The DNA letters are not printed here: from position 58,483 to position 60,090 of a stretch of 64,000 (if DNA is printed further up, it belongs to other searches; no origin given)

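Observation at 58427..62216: Operon of GPH/MFS transporter, LPLAT-like acyltransferase, stand-alone MprF-type flippase-like protein and DUF896: a candidate lysolipid salvage/remodelling module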

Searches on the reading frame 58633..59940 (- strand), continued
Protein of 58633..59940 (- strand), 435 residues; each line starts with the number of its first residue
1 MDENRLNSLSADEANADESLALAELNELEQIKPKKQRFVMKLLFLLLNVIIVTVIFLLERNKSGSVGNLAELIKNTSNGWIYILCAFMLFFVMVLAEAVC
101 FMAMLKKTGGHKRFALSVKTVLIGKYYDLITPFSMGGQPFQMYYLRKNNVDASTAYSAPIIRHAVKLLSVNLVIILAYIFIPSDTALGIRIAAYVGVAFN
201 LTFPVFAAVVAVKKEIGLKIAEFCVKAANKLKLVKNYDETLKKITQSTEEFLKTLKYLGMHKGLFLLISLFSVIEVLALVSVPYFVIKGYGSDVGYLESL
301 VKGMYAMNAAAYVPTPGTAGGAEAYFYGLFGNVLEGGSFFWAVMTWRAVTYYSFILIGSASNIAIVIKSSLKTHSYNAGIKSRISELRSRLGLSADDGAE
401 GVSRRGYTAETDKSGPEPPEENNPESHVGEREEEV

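Call 47: search_protein_families(library=pfam, proteins=[L078:4846-5952:+, L081:2220-3395:+, L078:7019-8770:+, L102:2246-3163:+, L081:3498-3980:+, L081:3981-4754:+, L092:3444-5951:+, L107:1897-2448:-, L056:1999-3966:+, L067:5911-8220:+], max_evalue=0.01)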
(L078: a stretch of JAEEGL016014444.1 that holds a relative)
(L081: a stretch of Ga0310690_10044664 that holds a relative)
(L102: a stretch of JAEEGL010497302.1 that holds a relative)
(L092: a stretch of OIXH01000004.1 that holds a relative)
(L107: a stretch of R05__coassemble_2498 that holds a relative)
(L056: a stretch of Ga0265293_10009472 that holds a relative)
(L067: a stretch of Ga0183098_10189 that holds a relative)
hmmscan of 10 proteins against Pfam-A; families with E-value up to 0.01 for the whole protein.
L078:4846-5952:+ (368 aa): 1 family
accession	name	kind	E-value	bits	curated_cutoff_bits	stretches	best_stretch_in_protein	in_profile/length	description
PF01594.21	AI-2E_transport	-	3.1e-40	138.8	34.3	1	16-360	2-326/327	AI-2E family transporter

L081:2220-3395:+ (391 aa): 5 families
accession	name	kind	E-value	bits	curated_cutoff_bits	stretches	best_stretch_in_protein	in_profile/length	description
PF00534.26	Glycos_transf_1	-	8.8e-23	81.1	26.4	1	201-353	9-161/172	Glycosyl transferases group 1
PF13692.12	Glyco_trans_1_4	-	2e-20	74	27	1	208-348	2-140/142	Glycosyl transferases group 1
PF13439.12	Glyco_transf_4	-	6.9e-20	72.2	28.5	1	22-185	3-169/170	Glycosyltransferase Family 4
PF13579.12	Glyco_trans_4_4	-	4.1e-08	34.1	29.7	1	23-181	7-158/158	Glycosyl transferase 4-like domain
PF20706.3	GT4-conflict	-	1.4e-05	24.7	26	1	198-332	193-328/385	Family 4 Glycosyltransferase in conflict systems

L078:7019-8770:+ (583 aa): 6 families
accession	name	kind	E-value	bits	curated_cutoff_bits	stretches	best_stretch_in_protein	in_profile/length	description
PF00664.28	ABC_membrane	-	2e-31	110.1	28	1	19-283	5-271/274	ABC transporter transmembrane region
PF00005.33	ABC_tran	-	2.2e-28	100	25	1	349-497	1-136/137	ABC transporter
PF02463.25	SMC_N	-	7e-07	29.3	40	1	389-539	110-210/220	RecF/RecN/SMC N terminal domain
PF03193.22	RsgA_GTPase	-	0.00027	21.2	30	1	342-379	90-126/174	RsgA GTPase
PF13555.12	AAA_29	-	0.0017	18.5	27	1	358-376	22-39/61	P-loop containing region of AAA domain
PF20197.3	DUF6560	-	0.0034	18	27.8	1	118-189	40-110/174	Family of unknown function (DUF6560)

L102:2246-3163:+ (305 aa): 2 families
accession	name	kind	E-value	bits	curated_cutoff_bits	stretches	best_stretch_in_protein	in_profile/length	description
PF02557.22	VanY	-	2.1e-10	40.9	25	1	183-266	60-131/132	D-alanyl-D-alanine carboxypeptidase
PF20187.3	DUF6550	-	0.003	18.2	27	1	5-65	8-71/190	Family of unknown function (DUF6550)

L081:3498-3980:+ (160 aa): 1 family
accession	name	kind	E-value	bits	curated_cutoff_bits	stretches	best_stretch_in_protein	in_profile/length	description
PF04138.20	GtrA_DPMS_TM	-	3.9e-14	53.3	26.1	1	29-143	1-117/117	GtrA/DPMS, transmembrane domain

L081:3981-4754:+ (257 aa): 1 family
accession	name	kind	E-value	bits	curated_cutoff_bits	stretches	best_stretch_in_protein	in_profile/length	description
PF01553.26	Acyltransferase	-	3.9e-05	23.9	23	0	98-167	47-118/132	Acyltransferase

L092:3444-5951:+ (835 aa): 2 families
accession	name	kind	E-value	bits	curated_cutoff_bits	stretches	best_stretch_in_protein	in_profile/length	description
PF03176.21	MMPL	-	2.5e-49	168.5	20.5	2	93-318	71-305/333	MMPL family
PF00873.25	ACR_tran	-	4.1e-06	25.2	28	1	159-315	860-1020/1021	AcrB/AcrD/AcrF family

L107:1897-2448:- (183 aa): 2 families
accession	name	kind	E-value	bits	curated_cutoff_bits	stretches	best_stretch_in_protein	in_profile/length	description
PF02677.20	QueH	-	2.1e-58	197.7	23.5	1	3-172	1-175/175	Epoxyqueuosine reductase QueH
PF14258.12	DUF4350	-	0.0041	17.8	30.4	1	20-117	33-103/181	Domain of unknown function (DUF4350)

L056:1999-3966:+ (655 aa): 7 families
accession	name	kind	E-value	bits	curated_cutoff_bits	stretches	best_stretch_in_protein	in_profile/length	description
PF06202.20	GDE_C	-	1.1e-10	41.4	21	1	345-636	59-362/367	Amylo-alpha-1,6-glucosidase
PF17167.11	Glyco_hydro_94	-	1.5e-09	37.5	27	1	315-542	53-306/420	Glycosyl hydrolase 94 superfamily, catalytic domain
PF01204.24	Trehalase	-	5.5e-07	29.3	21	1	455-540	321-407/512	Trehalase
PF17389.8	Bac_rhamnosid6H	-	9.8e-07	28.8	24.5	1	361-551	91-268/339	Bacterial alpha-L-rhamnosidase 6 hairpin glycosidase domain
PF22422.2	MGH1-like_GH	-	1.5e-05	25.2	27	1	418-532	152-264/356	Mannosylglycerate hydrolase MGH1-like glycoside hydrolase domain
PF12899.13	Glyco_hydro_100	-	0.0029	16.8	23.6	1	466-592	250-374/435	Alkaline and neutral invertase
PF00723.27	Glyco_hydro_15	-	0.0043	16.5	22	0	439-538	176-283/427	Glycosyl hydrolases family 15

L067:5911-8220:+ (769 aa): 5 families
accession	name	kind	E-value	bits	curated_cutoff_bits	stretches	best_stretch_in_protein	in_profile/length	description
PF03706.18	LPG_synthase_TM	-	1.7e-32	113.5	33.4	1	39-345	9-302/302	Lysylphosphatidylglycerol synthase TM region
PF13439.12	Glyco_transf_4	-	5.9e-29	101.7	28.5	1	383-550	1-168/170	Glycosyltransferase Family 4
PF00534.26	Glycos_transf_1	-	1.8e-24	86.7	26.4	1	565-727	7-171/172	Glycosyl transferases group 1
PF13692.12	Glyco_trans_1_4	-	2.8e-19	70.2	27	1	574-713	2-140/142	Glycosyl transferases group 1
PF13579.12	Glyco_trans_4_4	-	5.2e-17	63.1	29.7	1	385-547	2-158/158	Glycosyl transferase 4-like domain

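Call 83: predict_structure(alignment_id=A2)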
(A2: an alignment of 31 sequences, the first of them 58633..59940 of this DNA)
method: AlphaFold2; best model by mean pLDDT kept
length: 435 residues; sequences in the alignment: 31
mean_pLDDT: 82.5   pTM: 0.76
mean pLDDT of the five models: 82.5, 79.5, 79.4, 78.9, 78.9
residues with pLDDT >= 90: 231; 70-90: 122; 50-70: 34; < 50: 48
segments of 3 or more residues with pLDDT < 50: 1-10, 30-32, 403-435
pLDDT, mean of each block of 10 residues (from residue 1): 44 50 53 61 80 83 81 81 96 97 91 94 92 86 94 91 94 96 92 93 90 92 96 95 91 86 95 97 95 94 93 70 83 86 92 91 87 92 90 72 48 46 40 39
secondary structure, 60 per line:
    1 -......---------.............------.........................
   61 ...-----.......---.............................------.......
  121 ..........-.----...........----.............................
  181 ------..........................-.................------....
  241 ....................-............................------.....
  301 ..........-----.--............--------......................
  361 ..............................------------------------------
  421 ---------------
elements in order: H2-7 H17-29 H36-63 H69-75 H79-107 H114-130 H137-147 H152-180 H187-212 H214-230 H237-260 H262-289 H296-310 H319-330 H339-390

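Call 85: fold_search(model_id=the predicted structure, library=pdb)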
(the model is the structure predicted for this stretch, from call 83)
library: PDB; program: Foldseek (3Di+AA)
matches with E <= 10: 443; with E <= 0.001: 2
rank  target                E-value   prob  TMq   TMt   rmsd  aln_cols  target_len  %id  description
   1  7duw_A                9.4e-04  1.00  0.41  0.23  12.8       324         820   11  Cryo-EM structure of the multiple peptide resistance factor (MprF) loaded with two lysyl-phosphatidylglycerol molecule (released 2021-04-21)
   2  7f47                  9.4e-04  1.00  0.41  0.23  12.8       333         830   12  Cryo-EM structure of Rhizobium etli MprF (released 2022-06-22)
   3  9j8q_A                2.8e-03  1.00  0.41  0.24   6.3       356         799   14  MprF from Pseudomonas aeruginosa in GDN micelle, C2 symmetry (released 2025-09-03)
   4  6lvf_A                4.4e-03  1.00  0.41  0.24  12.8       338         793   10  Cryo-EM structure of the multiple peptide resistance factor (MprF) loaded with one lysyl-phosphatidylglycerol molecule (released 2021-02-03)
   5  5xat_C                5.0e-03  0.93  0.20  0.21  19.6       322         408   10  Structural insights into the elevator-like mechanism of the sodium/citrate symporter CitS (released 2017-06-14)
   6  9goe_A                5.7e-03  1.00  0.38  0.23   7.4       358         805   13  Cryo-EM structure of the multiple peptide resistance factor (MprF) from Pseudomonas aeruginosa bound to a synthetic na (released 2025-03-12)
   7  9j8s_A                6.8e-03  1.00  0.43  0.25   7.2       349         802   13  MprF from Pseudomonas aeruginosa in nanodisc, C2 symmetry (released 2025-09-03)
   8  5xat_B                7.7e-03  0.93  0.20  0.21  19.5       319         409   12  Structural insights into the elevator-like mechanism of the sodium/citrate symporter CitS (released 2017-06-14)
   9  5xat_A                8.4e-03  0.90  0.20  0.20  20.0       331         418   13  Structural insights into the elevator-like mechanism of the sodium/citrate symporter CitS (released 2017-06-14)
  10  5xas_B                1.2e-02  0.90  0.21  0.22  17.7       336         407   12  Structural insights into the elevator-like mechanism of the sodium/citrate symporter CitS (released 2017-06-14)
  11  5xat_D                1.2e-02  0.80  0.19  0.20  23.7       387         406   12  Structural insights into the elevator-like mechanism of the sodium/citrate symporter CitS (released 2017-06-14)
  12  5x9r_A                1.4e-02  0.84  0.20  0.20  20.0       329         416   13  Structural insights into the elevator-like mechanism of the sodium/citrate symporter CitS (released 2017-06-14)
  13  5xas_A                1.4e-02  0.82  0.20  0.21  23.7       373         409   13  Structural insights into the elevator-like mechanism of the sodium/citrate symporter CitS (released 2017-06-14)
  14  5xar_B                3.4e-02  0.82  0.22  0.23  23.7       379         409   11  Structural insights into the elevator-like mechanism of the sodium/citrate symporter CitS (released 2017-06-14)
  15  5a1s_C                6.1e-02  0.63  0.20  0.21  24.0       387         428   12  Crystal structure of the sodium-dependent citrate symporter SeCitS form Salmonella enterica. (released 2016-02-17)
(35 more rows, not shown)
